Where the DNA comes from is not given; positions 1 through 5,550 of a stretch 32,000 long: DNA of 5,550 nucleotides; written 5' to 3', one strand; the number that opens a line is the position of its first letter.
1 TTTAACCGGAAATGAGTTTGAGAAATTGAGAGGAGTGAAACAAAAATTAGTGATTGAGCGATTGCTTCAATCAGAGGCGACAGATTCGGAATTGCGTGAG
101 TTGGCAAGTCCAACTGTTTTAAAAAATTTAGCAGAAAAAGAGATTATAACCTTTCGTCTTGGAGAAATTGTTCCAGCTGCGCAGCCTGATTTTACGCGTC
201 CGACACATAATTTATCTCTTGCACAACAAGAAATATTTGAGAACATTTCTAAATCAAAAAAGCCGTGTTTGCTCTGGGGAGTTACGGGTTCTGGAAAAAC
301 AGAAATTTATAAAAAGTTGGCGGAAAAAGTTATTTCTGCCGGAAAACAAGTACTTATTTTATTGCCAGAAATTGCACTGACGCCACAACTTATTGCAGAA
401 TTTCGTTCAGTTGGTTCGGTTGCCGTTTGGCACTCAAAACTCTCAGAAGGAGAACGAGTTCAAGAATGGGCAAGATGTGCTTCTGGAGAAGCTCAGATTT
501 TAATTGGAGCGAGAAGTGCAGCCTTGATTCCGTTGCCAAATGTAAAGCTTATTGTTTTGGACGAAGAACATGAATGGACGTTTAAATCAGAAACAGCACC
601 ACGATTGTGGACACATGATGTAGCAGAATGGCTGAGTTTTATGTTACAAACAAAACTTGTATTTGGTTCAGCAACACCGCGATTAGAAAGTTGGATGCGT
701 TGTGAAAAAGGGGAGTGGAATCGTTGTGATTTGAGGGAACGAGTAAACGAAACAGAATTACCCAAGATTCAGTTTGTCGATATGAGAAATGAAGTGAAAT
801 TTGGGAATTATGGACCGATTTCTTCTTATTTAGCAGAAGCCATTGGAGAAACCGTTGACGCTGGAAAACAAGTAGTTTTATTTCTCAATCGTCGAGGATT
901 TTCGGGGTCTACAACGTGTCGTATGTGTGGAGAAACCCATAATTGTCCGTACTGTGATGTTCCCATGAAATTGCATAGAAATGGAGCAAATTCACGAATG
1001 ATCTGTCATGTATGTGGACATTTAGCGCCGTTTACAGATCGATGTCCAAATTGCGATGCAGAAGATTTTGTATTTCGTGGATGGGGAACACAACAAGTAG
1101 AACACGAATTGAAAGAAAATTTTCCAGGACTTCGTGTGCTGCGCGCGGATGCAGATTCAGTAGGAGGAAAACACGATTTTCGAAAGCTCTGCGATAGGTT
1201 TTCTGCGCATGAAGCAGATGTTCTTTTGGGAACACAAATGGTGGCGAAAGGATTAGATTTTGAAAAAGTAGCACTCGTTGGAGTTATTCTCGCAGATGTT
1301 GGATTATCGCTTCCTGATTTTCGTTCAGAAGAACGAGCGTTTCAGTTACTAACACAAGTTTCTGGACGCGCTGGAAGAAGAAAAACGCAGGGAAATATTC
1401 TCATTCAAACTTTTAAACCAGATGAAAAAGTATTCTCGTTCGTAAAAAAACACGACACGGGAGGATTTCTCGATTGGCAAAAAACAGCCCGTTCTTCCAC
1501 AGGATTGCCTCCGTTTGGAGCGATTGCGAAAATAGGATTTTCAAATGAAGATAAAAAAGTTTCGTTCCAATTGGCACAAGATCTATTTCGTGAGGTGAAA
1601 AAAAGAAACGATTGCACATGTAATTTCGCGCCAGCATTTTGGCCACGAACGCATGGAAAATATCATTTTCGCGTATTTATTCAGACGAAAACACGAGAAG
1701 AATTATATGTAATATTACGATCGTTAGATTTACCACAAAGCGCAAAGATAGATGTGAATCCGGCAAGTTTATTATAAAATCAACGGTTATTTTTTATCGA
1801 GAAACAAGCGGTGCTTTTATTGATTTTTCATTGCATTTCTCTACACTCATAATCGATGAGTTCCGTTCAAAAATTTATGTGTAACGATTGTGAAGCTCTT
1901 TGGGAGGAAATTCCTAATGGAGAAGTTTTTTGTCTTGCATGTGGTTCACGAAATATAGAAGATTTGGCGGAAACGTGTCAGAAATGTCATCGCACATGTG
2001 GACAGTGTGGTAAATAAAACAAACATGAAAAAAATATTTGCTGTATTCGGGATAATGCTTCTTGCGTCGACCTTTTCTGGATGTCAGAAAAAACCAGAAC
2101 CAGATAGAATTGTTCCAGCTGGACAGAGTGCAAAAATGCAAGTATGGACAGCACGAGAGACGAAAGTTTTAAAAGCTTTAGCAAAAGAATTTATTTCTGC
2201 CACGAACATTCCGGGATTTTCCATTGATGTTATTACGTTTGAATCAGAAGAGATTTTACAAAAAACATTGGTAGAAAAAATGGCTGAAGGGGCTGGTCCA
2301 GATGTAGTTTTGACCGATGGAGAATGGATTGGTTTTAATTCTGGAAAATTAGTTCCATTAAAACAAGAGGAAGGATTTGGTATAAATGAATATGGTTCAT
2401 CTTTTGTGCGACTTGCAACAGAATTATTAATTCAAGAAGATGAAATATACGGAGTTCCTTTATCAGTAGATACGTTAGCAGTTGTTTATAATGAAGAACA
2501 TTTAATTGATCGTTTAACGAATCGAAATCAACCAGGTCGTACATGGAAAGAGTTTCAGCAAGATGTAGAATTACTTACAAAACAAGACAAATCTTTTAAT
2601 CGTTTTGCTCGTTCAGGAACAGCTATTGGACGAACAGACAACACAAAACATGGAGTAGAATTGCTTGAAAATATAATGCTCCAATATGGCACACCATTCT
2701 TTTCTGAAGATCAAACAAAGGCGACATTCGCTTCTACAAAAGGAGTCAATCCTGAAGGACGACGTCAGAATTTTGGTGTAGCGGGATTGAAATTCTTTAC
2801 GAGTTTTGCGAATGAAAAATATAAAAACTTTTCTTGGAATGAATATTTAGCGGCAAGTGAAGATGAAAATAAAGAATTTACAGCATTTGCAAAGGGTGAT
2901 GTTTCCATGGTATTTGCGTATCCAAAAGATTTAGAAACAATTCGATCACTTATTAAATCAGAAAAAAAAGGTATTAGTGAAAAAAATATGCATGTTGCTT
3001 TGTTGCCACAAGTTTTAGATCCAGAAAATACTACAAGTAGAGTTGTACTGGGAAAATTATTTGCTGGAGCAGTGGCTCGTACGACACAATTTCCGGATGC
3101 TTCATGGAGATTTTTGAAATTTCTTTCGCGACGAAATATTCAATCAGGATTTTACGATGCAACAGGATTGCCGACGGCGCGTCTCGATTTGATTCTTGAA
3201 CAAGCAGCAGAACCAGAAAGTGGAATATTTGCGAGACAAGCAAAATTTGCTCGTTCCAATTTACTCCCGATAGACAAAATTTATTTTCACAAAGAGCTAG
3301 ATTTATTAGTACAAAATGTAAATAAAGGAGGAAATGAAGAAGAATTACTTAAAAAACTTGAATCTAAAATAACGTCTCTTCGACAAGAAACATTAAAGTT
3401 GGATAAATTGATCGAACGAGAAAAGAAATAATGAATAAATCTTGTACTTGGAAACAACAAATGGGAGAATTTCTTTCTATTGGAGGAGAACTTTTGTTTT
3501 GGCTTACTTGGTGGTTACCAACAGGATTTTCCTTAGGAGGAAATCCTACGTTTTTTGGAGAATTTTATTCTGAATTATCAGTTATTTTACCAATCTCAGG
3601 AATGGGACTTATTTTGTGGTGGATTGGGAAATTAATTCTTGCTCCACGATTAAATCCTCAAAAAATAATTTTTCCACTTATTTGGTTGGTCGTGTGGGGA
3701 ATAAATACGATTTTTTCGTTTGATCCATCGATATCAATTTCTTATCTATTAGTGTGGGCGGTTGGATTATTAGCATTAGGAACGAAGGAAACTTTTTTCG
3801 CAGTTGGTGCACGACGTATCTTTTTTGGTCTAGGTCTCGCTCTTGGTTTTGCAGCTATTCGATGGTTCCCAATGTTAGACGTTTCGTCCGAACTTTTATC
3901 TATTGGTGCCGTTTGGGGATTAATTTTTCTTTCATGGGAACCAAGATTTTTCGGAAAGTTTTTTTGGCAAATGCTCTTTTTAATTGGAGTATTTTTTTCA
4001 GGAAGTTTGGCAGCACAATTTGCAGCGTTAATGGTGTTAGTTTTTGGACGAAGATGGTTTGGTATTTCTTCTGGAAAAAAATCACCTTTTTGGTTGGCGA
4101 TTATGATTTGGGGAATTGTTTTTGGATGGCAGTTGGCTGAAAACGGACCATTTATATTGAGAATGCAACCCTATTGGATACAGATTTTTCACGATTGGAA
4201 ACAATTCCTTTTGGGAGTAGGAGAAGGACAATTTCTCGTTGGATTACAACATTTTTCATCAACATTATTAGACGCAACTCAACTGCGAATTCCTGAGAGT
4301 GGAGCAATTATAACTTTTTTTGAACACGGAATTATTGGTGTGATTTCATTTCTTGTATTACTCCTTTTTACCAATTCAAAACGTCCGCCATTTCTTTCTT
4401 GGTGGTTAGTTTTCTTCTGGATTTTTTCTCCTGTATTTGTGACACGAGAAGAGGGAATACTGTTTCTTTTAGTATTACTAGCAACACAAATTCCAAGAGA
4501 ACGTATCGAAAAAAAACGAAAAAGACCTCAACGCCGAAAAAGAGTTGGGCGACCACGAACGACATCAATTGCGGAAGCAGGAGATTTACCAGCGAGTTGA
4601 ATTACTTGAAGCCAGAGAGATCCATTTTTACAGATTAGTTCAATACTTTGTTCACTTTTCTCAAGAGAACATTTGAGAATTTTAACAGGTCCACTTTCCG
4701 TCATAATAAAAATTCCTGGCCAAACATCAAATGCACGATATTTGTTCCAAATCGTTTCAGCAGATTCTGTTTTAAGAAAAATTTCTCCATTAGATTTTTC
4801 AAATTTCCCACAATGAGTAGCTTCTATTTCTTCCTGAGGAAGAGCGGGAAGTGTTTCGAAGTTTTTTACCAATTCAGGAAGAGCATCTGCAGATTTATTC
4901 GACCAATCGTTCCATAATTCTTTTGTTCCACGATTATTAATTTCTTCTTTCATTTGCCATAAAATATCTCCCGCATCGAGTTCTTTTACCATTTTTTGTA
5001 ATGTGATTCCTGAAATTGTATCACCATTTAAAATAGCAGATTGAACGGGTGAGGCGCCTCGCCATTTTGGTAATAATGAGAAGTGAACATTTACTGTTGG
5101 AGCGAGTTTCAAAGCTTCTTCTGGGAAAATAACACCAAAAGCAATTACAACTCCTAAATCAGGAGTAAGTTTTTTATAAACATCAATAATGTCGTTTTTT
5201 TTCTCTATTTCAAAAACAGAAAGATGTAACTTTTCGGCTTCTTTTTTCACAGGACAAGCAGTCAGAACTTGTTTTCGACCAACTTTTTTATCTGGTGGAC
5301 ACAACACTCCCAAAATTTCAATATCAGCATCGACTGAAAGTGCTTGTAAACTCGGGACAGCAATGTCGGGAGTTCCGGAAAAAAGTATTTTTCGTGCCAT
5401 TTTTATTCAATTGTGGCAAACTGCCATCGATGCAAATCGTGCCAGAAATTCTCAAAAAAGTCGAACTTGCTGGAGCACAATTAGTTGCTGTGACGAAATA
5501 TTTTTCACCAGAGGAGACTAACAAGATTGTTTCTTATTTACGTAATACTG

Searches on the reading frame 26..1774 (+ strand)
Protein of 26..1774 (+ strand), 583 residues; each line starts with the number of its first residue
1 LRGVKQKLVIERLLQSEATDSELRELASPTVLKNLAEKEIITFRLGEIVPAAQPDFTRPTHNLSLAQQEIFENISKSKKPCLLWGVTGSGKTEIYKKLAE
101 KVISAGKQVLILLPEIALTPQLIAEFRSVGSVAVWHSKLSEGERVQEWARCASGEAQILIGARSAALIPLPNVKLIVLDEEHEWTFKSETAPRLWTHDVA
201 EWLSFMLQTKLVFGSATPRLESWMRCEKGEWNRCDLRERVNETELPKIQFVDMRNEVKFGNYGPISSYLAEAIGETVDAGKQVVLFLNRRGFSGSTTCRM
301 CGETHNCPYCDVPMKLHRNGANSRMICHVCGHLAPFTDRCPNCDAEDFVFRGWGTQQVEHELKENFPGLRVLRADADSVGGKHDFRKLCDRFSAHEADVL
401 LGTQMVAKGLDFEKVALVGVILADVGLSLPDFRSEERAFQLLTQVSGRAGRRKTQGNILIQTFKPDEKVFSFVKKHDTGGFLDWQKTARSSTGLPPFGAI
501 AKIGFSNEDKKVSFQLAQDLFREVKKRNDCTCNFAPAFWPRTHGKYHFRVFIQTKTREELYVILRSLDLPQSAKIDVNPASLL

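Call 16: search_protein_families(library=ncbifam, proteins=[window:26-1774:+], max_evalue=0.00001)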
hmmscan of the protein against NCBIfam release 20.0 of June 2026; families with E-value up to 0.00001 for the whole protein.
window:26-1774:+ (583 aa): 21 families
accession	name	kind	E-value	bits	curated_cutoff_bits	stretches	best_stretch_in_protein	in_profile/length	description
NF004066.1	PRK05580.1-3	equivalog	1.7e-177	592.2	813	1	5-566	189-763/788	primosomal protein N'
TIGR00595.1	priA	equivalog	5.3e-153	510.3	230.35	1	82-568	1-491/509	replication restart helicase PriA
NF004068.0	PRK05580.1-5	equivalog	3.4e-140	468.6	1249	1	63-572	263-777/795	primosomal protein N'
NF004067.0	PRK05580.1-4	equivalog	1.4e-139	466.7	763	1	16-567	156-712/737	primosomal protein N'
NF004070.0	PRK05580.2-2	equivalog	4.7e-137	458.1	921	1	17-582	148-728/729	primosomal protein N'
NF004065.0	PRK05580.1-1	equivalog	5.2e-114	382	858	1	2-567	133-707/731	primosomal protein N'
NF004071.0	PRK05580.2-3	equivalog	5.3e-114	381.7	1105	1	39-567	180-712/735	primosomal protein N'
NF004069.0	PRK05580.2-1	equivalog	2e-111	373.4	767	1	55-581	104-610/612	primosomal protein N'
NF004072.0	PRK05580.2-4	equivalog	5.7e-106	355.3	1030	1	61-562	120-621/648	primosomal protein N'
NF011453.0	PRK14873.1-3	equivalog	1.2e-31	109.5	812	1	73-379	165-468/653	primosome assembly protein PriA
NF011455.0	PRK14873.1-5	equivalog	3.9e-25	88.2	969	1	88-380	171-471/675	primosomal protein N'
NF011452.0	PRK14873.1-2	equivalog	2.8e-21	75.4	980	1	88-503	208-614/708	primosomal protein N'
NF011454.0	PRK14873.1-4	equivalog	5.2e-21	74.6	951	1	70-382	135-453/651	primosomal protein N'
NF003673.1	PRK05298.1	equivalog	1.9e-10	39.8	743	0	59-128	10-76/653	excinuclease ABC subunit UvrB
TIGR00580.2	mfd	equivalog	2.2e-09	36.3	800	1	66-184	441-567/907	transcription-repair coupling factor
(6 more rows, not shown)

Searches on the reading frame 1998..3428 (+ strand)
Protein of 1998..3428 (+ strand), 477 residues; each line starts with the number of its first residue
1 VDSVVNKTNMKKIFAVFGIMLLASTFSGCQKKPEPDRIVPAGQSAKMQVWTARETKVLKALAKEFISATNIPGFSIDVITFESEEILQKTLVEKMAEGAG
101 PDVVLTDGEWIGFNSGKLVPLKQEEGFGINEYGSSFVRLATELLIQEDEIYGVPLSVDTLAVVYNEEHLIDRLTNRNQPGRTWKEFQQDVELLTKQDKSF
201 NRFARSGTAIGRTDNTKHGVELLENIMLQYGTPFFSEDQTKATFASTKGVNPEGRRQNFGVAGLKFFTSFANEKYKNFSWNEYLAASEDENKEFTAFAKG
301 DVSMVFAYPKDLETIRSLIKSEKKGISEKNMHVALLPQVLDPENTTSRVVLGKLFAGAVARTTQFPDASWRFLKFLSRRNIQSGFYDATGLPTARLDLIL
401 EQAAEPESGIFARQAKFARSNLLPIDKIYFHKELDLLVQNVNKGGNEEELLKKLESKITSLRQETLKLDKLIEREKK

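Call 16: search_protein_families(library=ncbifam, proteins=[window:1998-3428:+], max_evalue=0.00001)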
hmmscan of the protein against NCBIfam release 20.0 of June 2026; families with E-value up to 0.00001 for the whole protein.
window:1998-3428:+ (477 aa): 1 family
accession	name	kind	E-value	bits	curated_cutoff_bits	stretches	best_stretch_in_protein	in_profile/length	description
NF007011.0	PRK09474.1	equivalog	6.2e-06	25.3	291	0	45-199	31-171/396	maltose/maltodextrin ABC transporter substrate-binding protein MalE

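Call 24: search_protein_families(library=pfam, proteins=[window:1998-3428:+], max_evalue=0.0001)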
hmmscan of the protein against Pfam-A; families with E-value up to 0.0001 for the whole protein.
window:1998-3428:+ (477 aa): 2 families
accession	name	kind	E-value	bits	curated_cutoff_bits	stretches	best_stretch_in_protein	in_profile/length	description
PF13416.11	SBP_bac_8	-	1.6e-15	58.1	27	1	60-401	1-268/279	Bacterial extracellular solute-binding protein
PF01547.30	SBP_bac_1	-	8.6e-13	49.4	26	1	55-376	5-300/307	Bacterial extracellular solute-binding protein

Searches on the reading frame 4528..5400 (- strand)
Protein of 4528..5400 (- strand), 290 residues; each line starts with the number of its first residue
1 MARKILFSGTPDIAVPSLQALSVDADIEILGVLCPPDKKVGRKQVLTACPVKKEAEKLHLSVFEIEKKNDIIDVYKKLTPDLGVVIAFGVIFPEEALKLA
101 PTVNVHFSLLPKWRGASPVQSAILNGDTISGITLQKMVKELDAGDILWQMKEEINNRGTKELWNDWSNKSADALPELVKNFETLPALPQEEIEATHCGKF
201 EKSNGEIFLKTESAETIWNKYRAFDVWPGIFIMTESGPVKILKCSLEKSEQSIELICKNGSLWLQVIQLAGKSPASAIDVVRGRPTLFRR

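Call 16: search_protein_families(library=ncbifam, proteins=[window:4528-5400:-], max_evalue=0.00001)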
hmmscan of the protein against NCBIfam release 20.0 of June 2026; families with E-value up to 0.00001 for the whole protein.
window:4528-5400:- (290 aa): 6 families
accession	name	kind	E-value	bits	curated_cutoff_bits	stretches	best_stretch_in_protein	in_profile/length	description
TIGR00460.1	fmt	equivalog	3.6e-59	200.4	201.5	1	4-279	2-299/315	methionyl-tRNA formyltransferase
NF005998.1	PRK08125.1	equivalog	8e-25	87.3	777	1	11-250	9-251/649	bifunctional UDP-4-amino-4-deoxy-L-arabinose formyltransferase/UDP-glucuronic acid oxidase ArnA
NF005414.0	PRK06988.1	equivalog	5.2e-20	71.6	316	1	52-252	48-255/311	formyltransferase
TIGR00639.1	PurN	equivalog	1.5e-09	37.6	150.1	1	68-164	68-166/192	phosphoribosylglycinamide formyltransferase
NF004684.0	PRK06027.1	subfamily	2.4e-07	30.8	223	1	66-159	152-247/286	formyltetrahydrofolate deformylase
TIGR00655.1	PurU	equivalog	8.1e-07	28.9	285.95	1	66-159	147-242/280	formyltetrahydrofolate deformylase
